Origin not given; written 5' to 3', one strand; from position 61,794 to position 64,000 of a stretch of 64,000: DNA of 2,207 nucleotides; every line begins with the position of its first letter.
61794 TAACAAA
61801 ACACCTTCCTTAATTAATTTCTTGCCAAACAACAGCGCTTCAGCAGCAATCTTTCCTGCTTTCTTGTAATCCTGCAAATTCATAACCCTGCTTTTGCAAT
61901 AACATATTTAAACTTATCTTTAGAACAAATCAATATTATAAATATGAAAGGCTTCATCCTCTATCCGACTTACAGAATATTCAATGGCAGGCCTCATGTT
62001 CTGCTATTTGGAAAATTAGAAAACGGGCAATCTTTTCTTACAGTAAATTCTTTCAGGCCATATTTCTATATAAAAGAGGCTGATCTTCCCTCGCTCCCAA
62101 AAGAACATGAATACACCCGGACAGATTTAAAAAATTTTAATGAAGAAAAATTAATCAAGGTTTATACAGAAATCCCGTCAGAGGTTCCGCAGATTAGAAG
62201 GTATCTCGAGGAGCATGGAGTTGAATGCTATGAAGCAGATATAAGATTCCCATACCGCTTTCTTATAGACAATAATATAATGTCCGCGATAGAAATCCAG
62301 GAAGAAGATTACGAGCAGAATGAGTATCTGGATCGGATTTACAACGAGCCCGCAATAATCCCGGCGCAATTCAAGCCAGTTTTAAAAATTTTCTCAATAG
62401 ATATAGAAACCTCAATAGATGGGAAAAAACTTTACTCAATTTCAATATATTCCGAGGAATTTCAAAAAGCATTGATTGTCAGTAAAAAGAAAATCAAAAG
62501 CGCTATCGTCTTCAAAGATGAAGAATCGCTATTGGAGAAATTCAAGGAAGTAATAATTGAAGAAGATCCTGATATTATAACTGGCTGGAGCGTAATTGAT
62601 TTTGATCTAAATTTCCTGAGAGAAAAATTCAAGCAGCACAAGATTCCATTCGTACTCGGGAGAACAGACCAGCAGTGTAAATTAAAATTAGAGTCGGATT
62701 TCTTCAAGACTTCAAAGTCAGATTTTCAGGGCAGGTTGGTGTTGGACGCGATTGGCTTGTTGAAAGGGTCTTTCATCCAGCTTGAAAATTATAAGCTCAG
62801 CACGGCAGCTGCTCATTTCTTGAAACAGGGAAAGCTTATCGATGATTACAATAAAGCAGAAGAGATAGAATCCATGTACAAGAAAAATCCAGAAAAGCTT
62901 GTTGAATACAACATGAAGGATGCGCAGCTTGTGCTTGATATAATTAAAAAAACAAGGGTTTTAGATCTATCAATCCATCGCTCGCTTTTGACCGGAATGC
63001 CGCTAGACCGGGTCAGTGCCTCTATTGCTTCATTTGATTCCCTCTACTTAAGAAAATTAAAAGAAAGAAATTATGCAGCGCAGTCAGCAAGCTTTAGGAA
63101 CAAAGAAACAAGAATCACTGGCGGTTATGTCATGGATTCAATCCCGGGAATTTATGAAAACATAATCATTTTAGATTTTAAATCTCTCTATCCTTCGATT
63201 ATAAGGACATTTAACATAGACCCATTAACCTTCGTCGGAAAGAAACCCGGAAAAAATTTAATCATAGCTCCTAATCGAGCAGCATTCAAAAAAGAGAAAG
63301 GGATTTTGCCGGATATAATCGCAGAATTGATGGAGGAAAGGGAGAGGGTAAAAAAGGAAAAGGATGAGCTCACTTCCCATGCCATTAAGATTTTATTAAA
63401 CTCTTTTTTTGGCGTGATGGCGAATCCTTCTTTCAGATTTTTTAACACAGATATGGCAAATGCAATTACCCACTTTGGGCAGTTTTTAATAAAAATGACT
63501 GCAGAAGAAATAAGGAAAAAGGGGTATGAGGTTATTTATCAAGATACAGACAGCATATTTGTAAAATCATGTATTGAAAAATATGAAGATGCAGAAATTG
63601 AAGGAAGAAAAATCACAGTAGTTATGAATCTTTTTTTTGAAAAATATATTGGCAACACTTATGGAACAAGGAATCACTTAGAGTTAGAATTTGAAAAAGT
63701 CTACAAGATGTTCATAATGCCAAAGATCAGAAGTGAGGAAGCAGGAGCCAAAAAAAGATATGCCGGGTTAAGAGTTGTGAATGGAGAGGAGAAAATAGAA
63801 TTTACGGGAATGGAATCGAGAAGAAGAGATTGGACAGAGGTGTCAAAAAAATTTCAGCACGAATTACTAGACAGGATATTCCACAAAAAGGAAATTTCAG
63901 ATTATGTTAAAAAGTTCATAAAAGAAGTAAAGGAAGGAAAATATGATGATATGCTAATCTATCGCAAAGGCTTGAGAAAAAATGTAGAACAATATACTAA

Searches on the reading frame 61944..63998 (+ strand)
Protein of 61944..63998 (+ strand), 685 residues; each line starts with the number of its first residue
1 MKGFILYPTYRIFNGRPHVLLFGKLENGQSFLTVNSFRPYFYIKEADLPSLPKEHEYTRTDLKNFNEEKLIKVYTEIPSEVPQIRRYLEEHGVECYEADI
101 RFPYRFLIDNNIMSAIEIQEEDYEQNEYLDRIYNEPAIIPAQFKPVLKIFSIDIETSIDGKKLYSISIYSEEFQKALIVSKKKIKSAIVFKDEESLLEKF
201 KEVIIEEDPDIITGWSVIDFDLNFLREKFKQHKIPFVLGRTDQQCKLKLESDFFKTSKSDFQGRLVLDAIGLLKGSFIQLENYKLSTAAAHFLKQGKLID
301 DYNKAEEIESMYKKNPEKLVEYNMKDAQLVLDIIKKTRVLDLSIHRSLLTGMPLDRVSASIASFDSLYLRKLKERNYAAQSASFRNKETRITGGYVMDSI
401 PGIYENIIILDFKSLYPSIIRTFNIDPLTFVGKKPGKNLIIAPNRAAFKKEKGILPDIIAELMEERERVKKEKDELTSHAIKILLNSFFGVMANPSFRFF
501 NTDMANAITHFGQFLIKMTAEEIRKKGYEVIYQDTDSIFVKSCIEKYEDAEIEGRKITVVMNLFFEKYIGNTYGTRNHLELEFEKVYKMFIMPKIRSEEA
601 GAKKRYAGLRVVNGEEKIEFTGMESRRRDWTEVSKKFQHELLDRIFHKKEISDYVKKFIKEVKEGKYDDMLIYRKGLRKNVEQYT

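Call 66: search_protein_families(library=pfam, proteins=[window:61944-63998:+], max_evalue=0.001)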
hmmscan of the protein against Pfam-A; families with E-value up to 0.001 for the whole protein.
window:61944-63998:+ (685 aa): 3 families
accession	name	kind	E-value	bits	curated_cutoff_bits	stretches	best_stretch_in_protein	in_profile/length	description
PF00136.26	DNA_pol_B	-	1.4e-39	136.6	23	1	366-664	17-343/453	DNA polymerase family B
PF03104.25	DNA_pol_B_exo1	-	3.7e-19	69.5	23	1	94-287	2-241/242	DNA polymerase family B, exonuclease domain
PF03175.18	DNA_pol_B_2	-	1.5e-07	31.2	25.8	0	359-422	181-247/468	DNA polymerase type B, organellar and viral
